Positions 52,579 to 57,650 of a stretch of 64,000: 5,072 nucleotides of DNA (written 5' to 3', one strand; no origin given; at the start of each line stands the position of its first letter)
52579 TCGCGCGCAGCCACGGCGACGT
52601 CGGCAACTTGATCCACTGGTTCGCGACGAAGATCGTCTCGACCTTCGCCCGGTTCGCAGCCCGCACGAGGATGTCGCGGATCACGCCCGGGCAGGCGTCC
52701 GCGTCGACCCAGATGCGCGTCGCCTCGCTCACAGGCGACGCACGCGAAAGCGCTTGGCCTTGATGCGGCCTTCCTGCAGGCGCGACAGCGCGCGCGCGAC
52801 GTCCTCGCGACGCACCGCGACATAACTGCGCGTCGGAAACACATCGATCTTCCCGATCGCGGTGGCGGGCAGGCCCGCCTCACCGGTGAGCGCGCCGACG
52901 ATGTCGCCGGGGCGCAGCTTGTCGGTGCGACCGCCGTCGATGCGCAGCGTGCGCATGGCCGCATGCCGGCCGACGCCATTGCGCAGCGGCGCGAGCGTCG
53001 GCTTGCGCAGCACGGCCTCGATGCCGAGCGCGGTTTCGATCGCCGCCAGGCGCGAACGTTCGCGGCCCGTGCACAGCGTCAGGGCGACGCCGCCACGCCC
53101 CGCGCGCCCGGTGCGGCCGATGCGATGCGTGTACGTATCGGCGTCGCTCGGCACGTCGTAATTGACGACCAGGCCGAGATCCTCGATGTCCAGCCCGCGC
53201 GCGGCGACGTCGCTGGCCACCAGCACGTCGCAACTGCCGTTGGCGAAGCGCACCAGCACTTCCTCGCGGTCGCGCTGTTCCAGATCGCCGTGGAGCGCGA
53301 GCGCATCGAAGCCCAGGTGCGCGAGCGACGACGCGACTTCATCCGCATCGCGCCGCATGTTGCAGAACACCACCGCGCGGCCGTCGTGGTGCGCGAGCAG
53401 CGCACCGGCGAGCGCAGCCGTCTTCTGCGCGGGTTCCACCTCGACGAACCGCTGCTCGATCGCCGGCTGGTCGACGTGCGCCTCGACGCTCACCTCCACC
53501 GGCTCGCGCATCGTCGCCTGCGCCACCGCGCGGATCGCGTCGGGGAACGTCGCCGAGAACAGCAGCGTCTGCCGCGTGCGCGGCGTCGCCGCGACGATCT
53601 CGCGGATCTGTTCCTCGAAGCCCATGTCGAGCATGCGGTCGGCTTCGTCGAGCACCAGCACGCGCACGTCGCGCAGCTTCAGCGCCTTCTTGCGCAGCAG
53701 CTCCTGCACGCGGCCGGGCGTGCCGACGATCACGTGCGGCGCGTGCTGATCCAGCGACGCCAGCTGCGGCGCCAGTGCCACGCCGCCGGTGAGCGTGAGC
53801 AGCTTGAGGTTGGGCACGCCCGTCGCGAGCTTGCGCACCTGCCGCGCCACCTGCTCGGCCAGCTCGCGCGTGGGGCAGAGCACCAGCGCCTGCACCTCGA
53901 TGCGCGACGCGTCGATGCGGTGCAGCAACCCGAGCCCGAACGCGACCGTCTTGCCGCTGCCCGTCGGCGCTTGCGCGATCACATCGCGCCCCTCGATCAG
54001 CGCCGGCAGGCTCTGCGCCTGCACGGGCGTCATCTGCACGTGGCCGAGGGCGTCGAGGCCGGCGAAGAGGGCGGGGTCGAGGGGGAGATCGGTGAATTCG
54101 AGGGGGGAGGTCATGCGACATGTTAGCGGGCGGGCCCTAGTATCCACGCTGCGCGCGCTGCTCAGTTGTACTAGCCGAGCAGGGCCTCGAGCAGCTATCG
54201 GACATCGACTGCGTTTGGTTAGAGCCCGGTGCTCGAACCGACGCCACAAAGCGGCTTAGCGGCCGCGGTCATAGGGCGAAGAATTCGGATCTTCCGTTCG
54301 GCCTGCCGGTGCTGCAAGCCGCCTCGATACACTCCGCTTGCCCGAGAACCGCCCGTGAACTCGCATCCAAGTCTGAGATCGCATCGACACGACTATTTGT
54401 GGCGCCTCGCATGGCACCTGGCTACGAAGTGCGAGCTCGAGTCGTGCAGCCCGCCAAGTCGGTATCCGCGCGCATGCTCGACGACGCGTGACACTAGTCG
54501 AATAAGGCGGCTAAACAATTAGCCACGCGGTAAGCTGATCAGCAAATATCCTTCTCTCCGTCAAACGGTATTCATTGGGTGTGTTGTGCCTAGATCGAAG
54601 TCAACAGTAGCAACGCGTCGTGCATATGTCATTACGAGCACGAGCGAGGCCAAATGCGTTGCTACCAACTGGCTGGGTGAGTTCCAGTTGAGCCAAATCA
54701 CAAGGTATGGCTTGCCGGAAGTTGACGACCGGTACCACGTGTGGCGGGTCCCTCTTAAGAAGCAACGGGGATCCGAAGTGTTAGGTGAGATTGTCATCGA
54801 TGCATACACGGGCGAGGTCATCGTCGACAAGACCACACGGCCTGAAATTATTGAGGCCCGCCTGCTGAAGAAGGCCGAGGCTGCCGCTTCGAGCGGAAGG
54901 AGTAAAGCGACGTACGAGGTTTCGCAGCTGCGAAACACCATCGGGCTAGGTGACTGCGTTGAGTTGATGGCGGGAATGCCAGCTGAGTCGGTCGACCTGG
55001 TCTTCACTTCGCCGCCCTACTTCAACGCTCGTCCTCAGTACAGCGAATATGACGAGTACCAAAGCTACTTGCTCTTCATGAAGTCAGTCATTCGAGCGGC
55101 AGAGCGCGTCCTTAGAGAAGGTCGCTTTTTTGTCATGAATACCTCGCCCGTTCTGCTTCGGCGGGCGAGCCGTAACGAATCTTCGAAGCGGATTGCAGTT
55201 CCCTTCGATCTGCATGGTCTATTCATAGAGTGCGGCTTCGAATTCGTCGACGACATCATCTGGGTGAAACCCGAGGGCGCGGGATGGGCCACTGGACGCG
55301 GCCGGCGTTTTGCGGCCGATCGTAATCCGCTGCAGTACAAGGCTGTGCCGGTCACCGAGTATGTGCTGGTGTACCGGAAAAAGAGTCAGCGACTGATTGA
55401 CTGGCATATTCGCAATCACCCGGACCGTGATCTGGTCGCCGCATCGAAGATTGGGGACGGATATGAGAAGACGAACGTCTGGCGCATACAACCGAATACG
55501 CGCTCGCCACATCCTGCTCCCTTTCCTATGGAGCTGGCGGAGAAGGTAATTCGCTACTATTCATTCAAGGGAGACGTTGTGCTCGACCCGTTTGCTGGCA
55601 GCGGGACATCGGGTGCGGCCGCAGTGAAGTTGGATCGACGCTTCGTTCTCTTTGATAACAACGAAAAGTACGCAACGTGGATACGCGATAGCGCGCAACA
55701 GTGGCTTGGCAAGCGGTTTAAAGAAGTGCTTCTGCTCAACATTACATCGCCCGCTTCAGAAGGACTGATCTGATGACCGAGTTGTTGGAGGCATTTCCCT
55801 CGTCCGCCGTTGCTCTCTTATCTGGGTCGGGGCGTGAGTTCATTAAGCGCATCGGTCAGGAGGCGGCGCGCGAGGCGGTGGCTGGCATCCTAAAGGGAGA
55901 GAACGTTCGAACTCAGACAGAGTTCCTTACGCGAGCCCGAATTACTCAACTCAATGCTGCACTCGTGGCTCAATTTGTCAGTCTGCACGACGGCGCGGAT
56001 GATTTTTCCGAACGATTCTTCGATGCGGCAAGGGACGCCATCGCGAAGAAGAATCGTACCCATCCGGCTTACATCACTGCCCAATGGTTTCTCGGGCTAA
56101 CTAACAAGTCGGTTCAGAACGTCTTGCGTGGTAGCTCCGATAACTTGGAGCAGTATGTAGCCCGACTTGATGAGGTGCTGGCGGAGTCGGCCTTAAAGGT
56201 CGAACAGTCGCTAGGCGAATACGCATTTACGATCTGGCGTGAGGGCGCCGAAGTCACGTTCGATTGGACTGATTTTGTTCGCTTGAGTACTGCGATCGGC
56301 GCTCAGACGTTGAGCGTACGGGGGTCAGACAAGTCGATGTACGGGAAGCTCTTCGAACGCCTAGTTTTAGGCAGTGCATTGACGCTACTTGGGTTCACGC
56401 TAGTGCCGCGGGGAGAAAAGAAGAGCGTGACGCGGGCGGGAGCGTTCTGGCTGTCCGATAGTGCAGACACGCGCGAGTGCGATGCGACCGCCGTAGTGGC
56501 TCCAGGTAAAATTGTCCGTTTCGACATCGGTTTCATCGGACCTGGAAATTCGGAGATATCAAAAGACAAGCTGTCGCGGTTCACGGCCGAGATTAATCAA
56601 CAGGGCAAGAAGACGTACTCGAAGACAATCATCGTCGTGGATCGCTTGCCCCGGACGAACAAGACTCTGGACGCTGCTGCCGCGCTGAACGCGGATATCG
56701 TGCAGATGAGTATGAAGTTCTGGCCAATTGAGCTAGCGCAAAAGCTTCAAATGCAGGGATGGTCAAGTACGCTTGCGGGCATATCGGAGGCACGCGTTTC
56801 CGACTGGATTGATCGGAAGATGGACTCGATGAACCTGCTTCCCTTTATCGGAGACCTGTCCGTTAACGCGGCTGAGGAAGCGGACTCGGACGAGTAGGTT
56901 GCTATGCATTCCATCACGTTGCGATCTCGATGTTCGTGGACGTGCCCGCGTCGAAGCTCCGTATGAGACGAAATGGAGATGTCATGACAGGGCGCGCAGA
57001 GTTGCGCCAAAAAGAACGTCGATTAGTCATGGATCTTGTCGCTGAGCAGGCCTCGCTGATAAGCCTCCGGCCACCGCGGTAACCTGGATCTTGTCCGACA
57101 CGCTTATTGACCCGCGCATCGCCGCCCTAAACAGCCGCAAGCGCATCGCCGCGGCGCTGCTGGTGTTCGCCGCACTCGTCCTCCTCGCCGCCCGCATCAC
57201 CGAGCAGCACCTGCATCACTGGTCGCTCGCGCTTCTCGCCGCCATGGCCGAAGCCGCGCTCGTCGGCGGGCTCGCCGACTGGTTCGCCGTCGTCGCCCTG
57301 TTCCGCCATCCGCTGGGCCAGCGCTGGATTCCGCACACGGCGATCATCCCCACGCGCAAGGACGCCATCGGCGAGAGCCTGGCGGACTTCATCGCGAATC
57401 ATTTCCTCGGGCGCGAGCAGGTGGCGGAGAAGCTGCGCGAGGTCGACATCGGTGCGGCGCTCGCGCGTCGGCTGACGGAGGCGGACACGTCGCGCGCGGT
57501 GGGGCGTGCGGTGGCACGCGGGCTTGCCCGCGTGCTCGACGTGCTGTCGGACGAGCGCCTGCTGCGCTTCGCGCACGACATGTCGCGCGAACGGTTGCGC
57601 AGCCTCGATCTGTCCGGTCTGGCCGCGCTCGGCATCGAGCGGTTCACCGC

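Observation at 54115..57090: AT-richer ~3 kb insertion carrying a beta-class DNA methyltransferase and a putative novel restriction endonuclease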

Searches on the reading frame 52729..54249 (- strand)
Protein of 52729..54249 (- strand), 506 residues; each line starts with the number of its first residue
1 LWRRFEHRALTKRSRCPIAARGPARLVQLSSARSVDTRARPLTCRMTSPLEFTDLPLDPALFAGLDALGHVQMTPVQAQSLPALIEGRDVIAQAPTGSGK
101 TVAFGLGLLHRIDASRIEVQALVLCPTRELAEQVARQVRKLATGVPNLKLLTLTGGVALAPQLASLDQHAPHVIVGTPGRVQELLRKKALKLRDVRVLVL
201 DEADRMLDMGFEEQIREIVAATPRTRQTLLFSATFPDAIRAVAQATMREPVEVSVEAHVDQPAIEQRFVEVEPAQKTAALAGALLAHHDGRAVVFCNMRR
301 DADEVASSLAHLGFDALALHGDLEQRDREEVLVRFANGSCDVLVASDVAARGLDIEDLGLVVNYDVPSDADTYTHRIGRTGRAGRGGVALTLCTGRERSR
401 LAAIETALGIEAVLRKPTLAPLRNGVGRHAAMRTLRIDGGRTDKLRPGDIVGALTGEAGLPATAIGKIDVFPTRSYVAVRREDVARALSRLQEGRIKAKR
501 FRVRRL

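Call 3: search_protein_families(library=pfam, proteins=[window:52729-54249:-], max_evalue=0.1)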
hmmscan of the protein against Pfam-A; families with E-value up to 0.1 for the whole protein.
window:52729-54249:- (506 aa): 10 families
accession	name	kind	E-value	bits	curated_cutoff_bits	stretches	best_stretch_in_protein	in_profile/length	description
PF00270.35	DEAD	-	3.2e-50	170.6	26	1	74-240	1-165/167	DEAD/DEAH box helicase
PF00271.37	Helicase_C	-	1.2e-31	109.7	23.5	1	276-384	2-110/110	Helicase conserved C-terminal domain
PF03880.21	DbpA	-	3.2e-24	85.2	25.6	1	434-505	1-72/72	DbpA RNA binding domain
PF04851.21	ResIII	-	7.1e-10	39.5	22.5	1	72-236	3-163/164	Type III restriction enzyme, res subunit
PF13401.12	AAA_22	-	0.00013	22.8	27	1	94-221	12-110/130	AAA domain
PF00697.28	PRAI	-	0.0008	19.6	22.7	1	255-330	12-87/193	N-(5'phosphoribosyl)anthranilate (PRA) isomerase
PF22590.2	Cas3-like_C_2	-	0.0099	16.6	27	1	290-383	3-104/106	CRISPR-associated nuclease/helicase Cas3, C-terminal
PF14617.12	CMS1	-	0.015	15.1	35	1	121-203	127-208/250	U3-containing 90S pre-ribosomal complex subunit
PF13604.12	AAA_30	-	0.02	15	27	1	73-208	2-101/191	AAA domain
PF03259.23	Robl_LC7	-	0.084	13.1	23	0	274-339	9-75/91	Roadblock/LC7 domain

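Call 63: find_homologous_proteins(query=window:52729-54114:-, max_evalue=1e-100)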
Query window:52729-54114:- (461 aa): 7964 proteins with E <= 1e-100 among 8000 candidates; the best 120 are listed.
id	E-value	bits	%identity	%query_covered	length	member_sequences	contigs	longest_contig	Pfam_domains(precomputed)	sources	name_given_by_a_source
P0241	3.7e-291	983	100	100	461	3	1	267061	PF00270.36,PF03880.22,PF00271.38,PF04851.22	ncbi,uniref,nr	ncbi:ATP-dependent RNA helicase DbpA [Cognatilysobacter terrigena]|uniref:ATP-dependent RNA helicase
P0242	3.2e-257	872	89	100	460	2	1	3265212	PF00270.36,PF03880.22,PF00271.38,PF04851.22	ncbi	ncbi:ATP-dependent RNA helicase DbpA [Lysobacter sp. HA35]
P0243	4.3e-224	762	77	100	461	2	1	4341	PF00270.36,PF03880.22,PF00271.38,PF04851.22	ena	-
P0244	2.1e-221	754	77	100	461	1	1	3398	PF00270.36,PF03880.22,PF00271.38,PF04851.22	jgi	jgi:ATP-dependent RNA helicase DbpA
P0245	2.4e-219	747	77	100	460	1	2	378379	PF00270.36,PF03880.22,PF00271.38,PF04851.22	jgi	jgi:ATP-independent RNA helicase DbpA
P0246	2.6e-219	747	77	100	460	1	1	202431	PF00270.36,PF03880.22,PF00271.38,PF04851.22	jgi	jgi:ATP-independent RNA helicase DbpA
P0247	1.3e-217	741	77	100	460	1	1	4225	PF00270.36,PF03880.22,PF00271.38,PF04851.22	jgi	jgi:ATP-independent RNA helicase DbpA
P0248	2.0e-217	740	76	100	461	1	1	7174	PF00270.36,PF03880.22,PF00271.38,PF04851.22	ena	-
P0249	8.6e-217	738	77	100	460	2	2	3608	PF00270.36,PF03880.22,PF00271.38,PF04851.22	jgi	jgi:ATP-independent RNA helicase DbpA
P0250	2.3e-216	737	75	100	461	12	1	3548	PF00270.36,PF03880.22,PF00271.38,PF04851.22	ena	-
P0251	3.3e-216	736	75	100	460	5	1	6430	PF00270.36,PF03880.22,PF00271.38,PF04851.22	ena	-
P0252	6.5e-216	735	75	99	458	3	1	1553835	PF00270.36,PF03880.22,PF00271.38,PF04851.22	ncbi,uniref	ncbi:ATP-dependent RNA helicase DbpA [Lysobacter yangpyeongensis]|uniref:ATP-dependent RNA helicase 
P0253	9.8e-216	735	76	100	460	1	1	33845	PF00270.36,PF03880.22,PF00271.38,PF04851.22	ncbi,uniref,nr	ncbi:ATP-dependent RNA helicase DbpA [Cognatilysobacter lacus]|uniref:ATP-dependent RNA helicase Dbp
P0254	5.7e-215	732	77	100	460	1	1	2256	PF00270.36,PF03880.22,PF00271.38,PF04851.22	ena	-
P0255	1.5e-214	731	76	100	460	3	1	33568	PF00270.36,PF03880.22,PF00271.38,PF04851.22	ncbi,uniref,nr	ncbi:ATP-dependent RNA helicase DbpA [Cognatilysobacter segetis]|uniref:ATP-dependent RNA helicase D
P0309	1.5e-204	698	72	99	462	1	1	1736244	PF00270.36,PF03880.22,PF00271.38,PF04851.22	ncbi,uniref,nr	ncbi:ATP-dependent RNA helicase DbpA [Cognatilysobacter tabacisoli]|uniref:ATP-dependent RNA helicas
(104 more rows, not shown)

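Call 64: find_encoding_contigs(protein=P0242, flank=10000, max_places=1)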
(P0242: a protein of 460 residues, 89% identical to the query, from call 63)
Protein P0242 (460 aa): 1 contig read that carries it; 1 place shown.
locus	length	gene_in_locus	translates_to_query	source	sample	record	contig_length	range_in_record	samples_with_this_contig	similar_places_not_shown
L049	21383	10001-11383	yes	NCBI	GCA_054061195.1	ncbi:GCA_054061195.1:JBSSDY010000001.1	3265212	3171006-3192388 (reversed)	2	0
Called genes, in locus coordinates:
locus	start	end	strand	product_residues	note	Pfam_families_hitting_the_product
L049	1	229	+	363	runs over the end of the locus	-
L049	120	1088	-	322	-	-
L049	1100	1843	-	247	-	PF01553:Acyltransferase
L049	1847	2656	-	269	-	PF13444:Acetyltransf_5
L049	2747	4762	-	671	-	PF00989:PAS, PF08448:PAS_4, PF13188:PAS_8 (weak), PF08448:PAS_4, PF08447:PAS_3, PF13426:PAS_9 (weak), PF00512:HisKA, PF02518:HATPase_c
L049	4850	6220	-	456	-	PF04389:Peptidase_M28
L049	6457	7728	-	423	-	PF04286:DUF445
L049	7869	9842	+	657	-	PF13191:AAA_16 (weak), PF09848:SLFN-g3_helicase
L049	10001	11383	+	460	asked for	PF00270:DEAD, PF04851:ResIII, PF00271:Helicase_C, PF03880:DbpA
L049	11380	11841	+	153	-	PF02639:DUF188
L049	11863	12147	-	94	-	-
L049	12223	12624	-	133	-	-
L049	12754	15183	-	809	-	PF00199:Catalase, PF06628:Catalase-rel, PF01965:DJ-1_PfpI, PF18011:Catalase_C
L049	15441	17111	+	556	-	PF07690:MFS_1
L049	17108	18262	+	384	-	PF00364:Biotin_lipoyl (faint), PF25917:BSH_RND, PF25919:BSH_CusB (weak), PF25881:HH_YBHG (weak), PF25885:HH_EMRA (faint), PF25954:Beta-barrel_RND_2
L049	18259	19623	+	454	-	PF02321:OEP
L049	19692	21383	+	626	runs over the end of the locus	PF07690:MFS_1, PF01553:Acyltransferase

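Call 65: find_encoding_contigs(protein=P0255, flank=10000, max_places=1)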
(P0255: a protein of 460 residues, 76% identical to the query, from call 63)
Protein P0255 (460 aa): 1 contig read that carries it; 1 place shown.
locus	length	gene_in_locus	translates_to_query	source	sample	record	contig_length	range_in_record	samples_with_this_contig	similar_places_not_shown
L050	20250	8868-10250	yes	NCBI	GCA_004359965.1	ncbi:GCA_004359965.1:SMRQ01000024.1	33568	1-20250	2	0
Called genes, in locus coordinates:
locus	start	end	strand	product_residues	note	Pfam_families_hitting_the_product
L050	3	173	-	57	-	?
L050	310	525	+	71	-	-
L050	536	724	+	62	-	-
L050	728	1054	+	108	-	PF00085:Thioredoxin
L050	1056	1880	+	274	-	PF05721:PhyH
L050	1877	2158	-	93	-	PF11391:DUF2798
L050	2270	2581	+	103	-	PF05433:Rick_17kDa_Anti, PF13488:Gly-zipper_Omp (weak)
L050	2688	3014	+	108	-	-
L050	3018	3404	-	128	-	PF04343:DUF488, PF22751:DUF488-N3a, PF22752:DUF488-N3i (weak)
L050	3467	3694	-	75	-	-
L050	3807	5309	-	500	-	PF07690:MFS_1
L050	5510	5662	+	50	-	-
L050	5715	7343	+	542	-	PF18158:AidB_N, PF02770:Acyl-CoA_dh_M, PF00441:Acyl-CoA_dh_1, PF08028:Acyl-CoA_dh_2, PF22924:ACOX_C_alpha1 (weak)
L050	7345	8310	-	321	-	PF01545:Cation_efflux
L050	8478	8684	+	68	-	-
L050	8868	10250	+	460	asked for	PF00270:DEAD, PF04851:ResIII, PF00271:Helicase_C, PF03880:DbpA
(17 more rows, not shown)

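Call 66: find_encoding_contigs(protein=P0309, flank=10000, max_places=1)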
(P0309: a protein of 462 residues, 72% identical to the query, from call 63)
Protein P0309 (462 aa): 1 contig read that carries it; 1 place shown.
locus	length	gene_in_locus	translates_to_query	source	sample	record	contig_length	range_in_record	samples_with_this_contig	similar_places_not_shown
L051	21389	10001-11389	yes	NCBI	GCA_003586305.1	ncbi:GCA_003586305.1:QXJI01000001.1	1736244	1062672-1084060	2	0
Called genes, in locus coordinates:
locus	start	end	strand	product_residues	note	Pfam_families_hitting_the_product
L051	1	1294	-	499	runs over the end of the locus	PF03572:Peptidase_S41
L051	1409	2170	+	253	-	PF12146:Hydrolase_4 (faint)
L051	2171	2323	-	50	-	PF10013:DUF2256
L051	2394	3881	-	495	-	PF00128:Alpha-amylase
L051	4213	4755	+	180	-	PF08212:Lipocalin_2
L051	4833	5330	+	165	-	-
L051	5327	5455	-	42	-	-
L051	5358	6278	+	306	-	PF00106:adh_short, PF08659:KR, PF13561:adh_short_C2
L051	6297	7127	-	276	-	PF00089:Trypsin, PF13365:Trypsin_2 (weak)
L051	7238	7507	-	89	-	-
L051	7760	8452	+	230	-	PF13489:Methyltransf_23 (weak), PF10294:Methyltransf_16, PF13649:Methyltransf_25 (weak)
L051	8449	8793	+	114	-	PF03692:CxxCxxCC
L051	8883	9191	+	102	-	-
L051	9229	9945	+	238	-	PF00535:Glycos_transf_2, PF10111:Glyco_tranf_2_2 (faint), PF13641:Glyco_tranf_2_3 (weak)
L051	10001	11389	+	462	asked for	PF04851:ResIII, PF00270:DEAD, PF00271:Helicase_C, PF03880:DbpA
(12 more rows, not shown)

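Call 68: search_protein_families(library=padloc, proteins=[L049:7869-9842:+], max_evalue=0.001)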
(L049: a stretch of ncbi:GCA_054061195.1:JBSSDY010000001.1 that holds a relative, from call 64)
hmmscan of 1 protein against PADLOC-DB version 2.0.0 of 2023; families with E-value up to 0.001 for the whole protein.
L049:7869-9842:+ (657 aa): 3 families
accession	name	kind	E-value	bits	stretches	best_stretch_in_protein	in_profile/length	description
PDLC05014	PDC-S41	-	3.6e-263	872.8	1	6-656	3-652/657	-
PDLC02372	Nhi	-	0.0004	17.1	0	232-265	198-228/470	-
PDLC02350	AbiO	-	0.00055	16.8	0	235-267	192-224/468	AbiO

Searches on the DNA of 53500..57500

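Call 49: search_rna_families(source=window, start=53500, end=57500, threshold=evalue, max_evalue=1)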
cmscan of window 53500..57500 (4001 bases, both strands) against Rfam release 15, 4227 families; matches with E-value up to 1: 0.
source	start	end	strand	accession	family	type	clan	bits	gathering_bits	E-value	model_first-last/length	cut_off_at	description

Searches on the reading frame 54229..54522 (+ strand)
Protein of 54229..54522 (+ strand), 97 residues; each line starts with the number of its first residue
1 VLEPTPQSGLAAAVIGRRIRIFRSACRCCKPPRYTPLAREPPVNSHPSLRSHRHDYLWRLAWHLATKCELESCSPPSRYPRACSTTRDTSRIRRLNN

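Call 21: search_protein_families(library=pfam, proteins=[window:54229-54522:+], max_evalue=0.01)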
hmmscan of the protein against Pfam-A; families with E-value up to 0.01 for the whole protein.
window:54229-54522:+ (97 aa): 0 families
